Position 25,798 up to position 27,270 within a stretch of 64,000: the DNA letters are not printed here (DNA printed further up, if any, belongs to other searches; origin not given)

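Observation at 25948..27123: CetZ/tubulin-like cytoskeletal GTPase in an otherwise bacterial genome segment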

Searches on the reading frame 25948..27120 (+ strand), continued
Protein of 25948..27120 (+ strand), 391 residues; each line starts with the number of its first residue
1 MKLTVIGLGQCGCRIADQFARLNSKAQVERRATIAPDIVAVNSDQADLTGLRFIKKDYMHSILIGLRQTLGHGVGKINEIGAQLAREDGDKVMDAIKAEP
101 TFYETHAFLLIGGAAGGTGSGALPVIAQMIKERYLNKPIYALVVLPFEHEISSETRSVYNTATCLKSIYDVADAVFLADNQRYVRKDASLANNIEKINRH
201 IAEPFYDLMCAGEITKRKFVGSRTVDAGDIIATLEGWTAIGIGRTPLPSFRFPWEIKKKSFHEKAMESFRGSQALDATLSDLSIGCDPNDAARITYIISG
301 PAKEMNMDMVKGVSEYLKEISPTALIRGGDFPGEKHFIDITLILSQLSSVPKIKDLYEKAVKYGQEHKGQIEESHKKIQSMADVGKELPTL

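Call 72: fold_search(model_id=the predicted structure, library=pdb)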
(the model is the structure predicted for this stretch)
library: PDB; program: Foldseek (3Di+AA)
matches with E <= 10: 1637; with E <= 0.001: 1141
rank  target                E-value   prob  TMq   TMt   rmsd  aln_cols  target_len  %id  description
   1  4b46                  1.5e-30  1.00  0.77  0.91   2.8       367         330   29  CetZ1 from Haloferax volcanii - GDP bound monomer (released 2013-08-14)
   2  4b45_A                2.7e-26  1.00  0.77  0.89   3.2       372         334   27  CetZ2 from Haloferax volcanii - GTPgS bound protofilament (released 2013-08-14)
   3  3zid_A                8.1e-24  1.00  0.73  0.79   8.5       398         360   24  CetZ from Methanosaeta thermophila strain DSM 6194 (released 2013-08-14)
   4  3zid_B                4.1e-22  1.00  0.70  0.80   7.1       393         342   24  CetZ from Methanosaeta thermophila strain DSM 6194 (released 2013-08-14)
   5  2r6r                  1.0e-20  1.00  0.67  0.79   3.7       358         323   21  Aquifex aeolicus FtsZ (released 2007-10-16)
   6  2vxy                  2.7e-20  1.00  0.65  0.81   4.3       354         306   20  The structure of FTsZ from Bacillus subtilis at 1.7A resolution (released 2008-09-30)
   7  1fsz                  4.0e-20  1.00  0.62  0.72   4.5       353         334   22  CRYSTAL STRUCTURE OF THE CELL-DIVISION PROTEIN FTSZ AT 2.8A RESOLUTION (released 1998-06-24)
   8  3wgl_A                4.8e-20  1.00  0.64  0.80   3.9       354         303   20  STAPHYLOCOCCUS AUREUS FTSZ T7 mutant substituted for GAN bound with GDP, DeltaT7GAN-GDP (released 2013-12-25)
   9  2rhj                  1.1e-19  1.00  0.63  0.78   4.0       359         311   19  Synthetic Gene Encoded Bacillus Subtilis FtsZ with Two Sulfate Ions and Sodium Ion in the Nucleotide Pocket (released 2008-10-21)
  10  4dxd                  1.9e-19  1.00  0.65  0.81   4.0       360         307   18  Staphylococcal Aureus FtsZ in complex with 723 (released 2012-05-23)
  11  2vam                  2.0e-19  1.00  0.65  0.82   3.8       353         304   20  FtsZ B. subtilis (released 2007-09-11)
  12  1w59_B                2.3e-19  1.00  0.64  0.72   4.3       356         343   22  FtsZ dimer, empty (M. jannaschii) (released 2004-12-01)
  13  1w59_A                2.4e-19  1.00  0.64  0.71   4.2       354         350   22  FtsZ dimer, empty (M. jannaschii) (released 2004-12-01)
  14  1w58                  2.7e-19  1.00  0.62  0.71   5.0       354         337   22  FtsZ GMPCPP soak I213 (M. jannaschii) (released 2004-12-01)
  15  2vap                  3.2e-19  1.00  0.64  0.74   4.1       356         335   22  FtsZ GDP M. jannaschii (released 2007-09-11)
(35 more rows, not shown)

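Call 85: search_protein_families(library=pfam, proteins=[L057:628-1638:+, L057:1685-2695:+, L057:2698-3561:+, L057:4976-5455:-, L057:5635-7785:-, L057:9290-10987:+, L057:11300-11914:+, L057:11948-12517:+, L057:12529-13311:+, L082:11322-12293:+], max_evalue=0.001)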
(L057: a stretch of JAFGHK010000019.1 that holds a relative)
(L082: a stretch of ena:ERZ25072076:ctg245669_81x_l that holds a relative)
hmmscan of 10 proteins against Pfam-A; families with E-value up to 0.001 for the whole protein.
L057:628-1638:+ (337 aa): 1 family
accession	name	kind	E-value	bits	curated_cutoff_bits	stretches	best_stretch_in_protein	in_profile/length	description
PF06050.19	HGD-D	-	2.5e-33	116.5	28.4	1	9-326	2-342/342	2-hydroxyglutaryl-CoA dehydratase, D-component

L057:1685-2695:+ (337 aa): 2 families
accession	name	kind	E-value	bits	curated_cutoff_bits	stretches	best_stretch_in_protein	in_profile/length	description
PF02800.25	Gp_dh_C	-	2.2e-62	209.7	24.4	1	159-315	1-158/158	Glyceraldehyde 3-phosphate dehydrogenase, C-terminal domain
PF00044.30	Gp_dh_N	-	2.7e-39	134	31.7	1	4-104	2-100/101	Glyceraldehyde 3-phosphate dehydrogenase, NAD binding domain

L057:2698-3561:+ (288 aa): 0 families

L057:4976-5455:- (159 aa): 0 families

L057:5635-7785:- (716 aa): 0 families

L057:9290-10987:+ (566 aa): 17 families
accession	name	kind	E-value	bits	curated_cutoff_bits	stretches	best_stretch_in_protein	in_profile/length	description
PF13177.12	DNA_pol3_delta2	-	1.4e-49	168.6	27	1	27-184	1-159/161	DNA polymerase III, delta subunit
PF00004.35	AAA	-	5.7e-15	56.4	21.2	1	49-183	2-126/131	ATPase family associated with various cellular activities (AAA)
PF22608.2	DNAX_ATPase_lid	-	2.3e-12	46.9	27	1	194-230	6-42/49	DNA polymerase III clamp loader subunit, ATPase lid domain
PF12169.13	DNA_pol3_gamma3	-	1e-10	42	24.4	1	240-332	2-96/143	DNA polymerase III subunits gamma and tau domain III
PF13401.12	AAA_22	-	1.4e-07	32.3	27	1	48-168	8-128/130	AAA domain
PF20964.2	DnaX_C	-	1.3e-06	28.8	26.2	1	481-547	28-94/113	DNA polymerase III subunit tau, C-terminal domain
PF13604.12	AAA_30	-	2.4e-06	27.9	27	1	49-152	22-114/191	AAA domain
PF07728.20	AAA_5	-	4.8e-06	27.1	22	1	49-152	3-92/139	AAA domain (dynein-related subfamily)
PF05496.18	RuvB_N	-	6.9e-06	26.4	27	0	18-71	2-59/159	Holliday junction DNA helicase RuvB P-loop domain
PF13191.12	AAA_16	-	2.5e-05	25.3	32.6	1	26-153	3-159/167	AAA ATPase domain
PF21960.2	RCF1-5-like_lid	-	2.6e-05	24.5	27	1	192-229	1-39/43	RCF1/5-like, AAA+ ATPase lid domain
PF13173.12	AAA_14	-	0.00011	22.6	27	1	47-166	4-100/129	AAA domain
PF13245.12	AAA_19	-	0.00014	22.5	25.1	1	45-153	11-116/134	AAA domain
PF04851.21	ResIII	-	0.00023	21.5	22.5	0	28-69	8-47/164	Type III restriction enzyme, res subunit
PF12775.13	AAA_7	-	0.00031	20.7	25.8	0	34-138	24-112/181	P-loop containing dynein motor region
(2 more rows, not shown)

L057:11300-11914:+ (205 aa): 6 families
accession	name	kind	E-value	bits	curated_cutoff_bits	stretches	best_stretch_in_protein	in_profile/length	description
PF13662.12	Toprim_4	-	8.2e-25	87.3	25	1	88-178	2-85/85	Toprim domain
PF21176.3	RecR_HhH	-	2.3e-18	66.1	27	1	15-56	2-43/45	RecR, helix-hairpin-helix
PF21175.2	RecR_C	-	6.1e-12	45.1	22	1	180-203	1-24/24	RecR, C-terminal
PF01751.28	Toprim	-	1.8e-09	38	23.1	1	88-173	1-92/96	Toprim domain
PF02132.21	RecR_ZnF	-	5.5e-07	29.7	22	1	63-81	3-21/21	RecR, Cys4-zinc finger domain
PF00633.29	HHH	-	0.00085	19.5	24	0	19-35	11-27/30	Helix-hairpin-helix motif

L057:11948-12517:+ (190 aa): 4 families
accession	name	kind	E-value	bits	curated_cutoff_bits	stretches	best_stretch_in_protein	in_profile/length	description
PF04191.18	PEMT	-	4.1e-08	34.1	25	1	105-170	37-103/105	Phospholipid methyltransferase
PF04140.19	ICMT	-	4.5e-07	30.7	24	1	99-163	24-91/95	Isoprenylcysteine carboxyl methyltransferase (ICMT) family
PF06966.17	DUF1295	-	4.5e-05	23.5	20.4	1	53-142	88-190/235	Protein of unknown function (DUF1295)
PF13858.11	DUF4199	-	0.00082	20.3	32.3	1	59-161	7-106/165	Protein of unknown function (DUF4199)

L057:12529-13311:+ (261 aa): 2 families
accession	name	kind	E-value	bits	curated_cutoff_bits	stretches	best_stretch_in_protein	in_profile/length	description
PF02565.21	RecO_C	-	6.2e-30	104.5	22.1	1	89-243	3-155/157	Recombination protein O C terminal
PF11967.14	RecO_N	-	5.5e-21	74.8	27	1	6-83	3-80/80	Recombination protein O N terminal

L082:11322-12293:+ (324 aa): 0 families

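Call 88: search_dna_similar(query=window:25948-27120:+, collection=plasmids, mode=protein, max_evalue=0.00001, max_rows=15)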
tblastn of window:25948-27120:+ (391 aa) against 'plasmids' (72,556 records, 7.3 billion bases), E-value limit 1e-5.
Records with a match: 33; places in all: 34; records where one place covers at least 80% of the query: 18.
Best place of each record, by identity: <60% 33.
By first word of the organism name: Halobacterium 13; Halorussus 8; Haloarcula 2; Halorubrum 1; Natrinema 1; Salinigranum 1; Haloferax 1; Haloferacaceae 1; Halorarius 1; Haloglomus 1; and 3 more.
By predicted mobility (MOB-suite, as given by PLSDB): non-mobilizable 33.
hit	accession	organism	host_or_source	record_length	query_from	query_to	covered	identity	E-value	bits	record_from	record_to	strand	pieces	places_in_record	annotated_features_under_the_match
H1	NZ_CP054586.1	Halorubrum sp. CBA1229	solar salt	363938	1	391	100%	31.9%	2e-42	165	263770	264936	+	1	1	tubulin/FtsZ family protein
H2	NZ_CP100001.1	Halorussus vallis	cell culture,saline soil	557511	1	381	97%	32.2%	5e-41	161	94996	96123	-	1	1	tubulin/FtsZ family protein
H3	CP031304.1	Natrinema thermotolerans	Cell culture,Korean salt-fermented food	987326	1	391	100%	30.9%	1e-39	158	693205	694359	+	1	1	cell division protein FtsZ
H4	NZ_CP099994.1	Halorussus salilacus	cell culture,Substrate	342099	1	381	97%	31.4%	3e-37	150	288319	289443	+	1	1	tubulin/FtsZ family protein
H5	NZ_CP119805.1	Halorussus lipolyticus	cell culture,coastal saline-alkali land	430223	1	381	97%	30.9%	9e-38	152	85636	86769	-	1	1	tubulin/FtsZ family protein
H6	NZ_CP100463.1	Salinigranum marinum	cell culture,Saline soil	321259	1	383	98%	30.7%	5e-37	150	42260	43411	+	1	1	tubulin/FtsZ family protein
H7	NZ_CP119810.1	Halorussus caseinilyticus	cell culture,coastal saline-alkali land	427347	1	381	97%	30.6%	3e-37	150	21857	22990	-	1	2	tubulin/FtsZ family protein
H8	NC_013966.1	Haloferax volcanii DS2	-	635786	1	391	100%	29.8%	8e-24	111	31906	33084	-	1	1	tubulin/FtsZ family protein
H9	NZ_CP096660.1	Halorussus limi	cell culture,saline soil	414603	1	362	93%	32.0%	6e-36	147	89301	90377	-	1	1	tubulin/FtsZ family protein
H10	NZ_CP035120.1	Halorussus pelagicus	pure culture,salted brown alga Laminaria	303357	1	362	93%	31.6%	9e-38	152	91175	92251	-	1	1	tubulin/FtsZ family protein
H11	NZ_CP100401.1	Halorussus aquaticus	cell culture,saline soil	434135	1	362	93%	31.5%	2e-38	154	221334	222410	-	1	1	tubulin/FtsZ family protein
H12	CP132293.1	Haloferacaceae archaeon XH8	cell culture,Pickle salt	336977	1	391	100%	29.1%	4e-23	108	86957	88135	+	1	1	record has no annotation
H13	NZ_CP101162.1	Halorarius halobius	cell culture,salt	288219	1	391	100%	29.1%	1e-21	104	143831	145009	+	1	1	tubulin/FtsZ family protein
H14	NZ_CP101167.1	Haloglomus halophilum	cell culture,salt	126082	1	391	100%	28.8%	2e-22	107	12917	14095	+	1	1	tubulin/FtsZ family protein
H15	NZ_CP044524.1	Halorussus halophilus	pure culture,marine solar saltern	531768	1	362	93%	30.3%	7e-35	143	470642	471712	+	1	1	tubulin/FtsZ family protein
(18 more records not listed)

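Call 89: search_dna_similar(query=window:25948-27120:+, collection=phages, mode=protein, max_evalue=0.00001, max_rows=10)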
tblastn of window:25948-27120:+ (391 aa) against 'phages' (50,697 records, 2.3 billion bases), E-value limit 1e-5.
No match.

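Call 90: find_encoding_contigs(protein=P0275, flank=10000, max_places=1)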
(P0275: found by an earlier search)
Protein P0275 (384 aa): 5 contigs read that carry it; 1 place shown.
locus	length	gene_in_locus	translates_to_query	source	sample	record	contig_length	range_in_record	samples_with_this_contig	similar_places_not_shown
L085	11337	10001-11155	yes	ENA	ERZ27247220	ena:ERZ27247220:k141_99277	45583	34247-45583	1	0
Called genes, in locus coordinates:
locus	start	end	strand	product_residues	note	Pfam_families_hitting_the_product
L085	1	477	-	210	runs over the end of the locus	PF00857:Isochorismatase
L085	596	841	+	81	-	-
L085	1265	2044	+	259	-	PF00392:GntR, PF07729:FCD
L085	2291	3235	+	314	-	PF00903:Glyoxalase (weak), PF13669:Glyoxalase_4 (faint), PF00903:Glyoxalase (weak)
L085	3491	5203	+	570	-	PF00496:SBP_bac_5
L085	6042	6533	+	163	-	PF03073:TspO_MBR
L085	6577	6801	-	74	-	-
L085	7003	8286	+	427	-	PF00890:FAD_binding_2 (weak), PF01266:DAO (faint), PF01494:FAD_binding_3 (weak), PF03486:HI0933_like (weak), PF07992:Pyr_redox_2 (weak), PF12831:FAD_oxidored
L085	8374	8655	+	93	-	-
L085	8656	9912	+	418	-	PF00890:FAD_binding_2, PF01134:GIDA (weak), PF01266:DAO (faint), PF01494:FAD_binding_3, PF03486:HI0933_like, PF05834:Lycopene_cycl (faint), PF07992:Pyr_redox_2 (weak), PF12831:FAD_oxidored (weak)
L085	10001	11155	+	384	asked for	PF00091:Tubulin, PF21011:CetZ_C (weak)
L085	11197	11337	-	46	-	?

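Call 91: find_encoding_contigs(protein=P0156, flank=10000, max_places=1)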
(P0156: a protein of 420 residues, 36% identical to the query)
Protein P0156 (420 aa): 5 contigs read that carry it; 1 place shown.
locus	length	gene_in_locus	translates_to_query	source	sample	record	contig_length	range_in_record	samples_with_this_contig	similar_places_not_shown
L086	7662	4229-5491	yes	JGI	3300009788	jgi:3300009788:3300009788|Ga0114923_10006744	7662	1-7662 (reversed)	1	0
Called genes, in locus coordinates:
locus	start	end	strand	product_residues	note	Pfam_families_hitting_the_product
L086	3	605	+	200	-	?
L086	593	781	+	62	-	-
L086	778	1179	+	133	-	-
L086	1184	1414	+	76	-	-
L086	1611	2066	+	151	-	-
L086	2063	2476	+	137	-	-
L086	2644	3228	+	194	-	-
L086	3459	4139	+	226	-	-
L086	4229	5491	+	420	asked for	PF00091:Tubulin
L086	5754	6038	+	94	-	-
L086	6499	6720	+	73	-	PF23474:Acb1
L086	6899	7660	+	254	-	?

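Call 92: find_encoding_contigs(protein=P0139, flank=10000, max_places=1)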
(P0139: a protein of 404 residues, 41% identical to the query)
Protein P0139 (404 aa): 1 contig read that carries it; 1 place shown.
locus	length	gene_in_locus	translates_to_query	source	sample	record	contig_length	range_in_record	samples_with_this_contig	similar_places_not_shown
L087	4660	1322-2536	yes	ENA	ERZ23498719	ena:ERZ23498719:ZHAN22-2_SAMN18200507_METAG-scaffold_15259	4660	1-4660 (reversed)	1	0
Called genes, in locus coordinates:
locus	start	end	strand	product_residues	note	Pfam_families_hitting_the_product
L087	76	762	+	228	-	PF05552:MS_channel_1st_1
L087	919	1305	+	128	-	-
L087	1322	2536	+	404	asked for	PF00091:Tubulin, PF21011:CetZ_C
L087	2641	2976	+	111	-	-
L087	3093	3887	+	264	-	PF07953:Toxin_R_bind_N (weak), PF13385:Laminin_G_3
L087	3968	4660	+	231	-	?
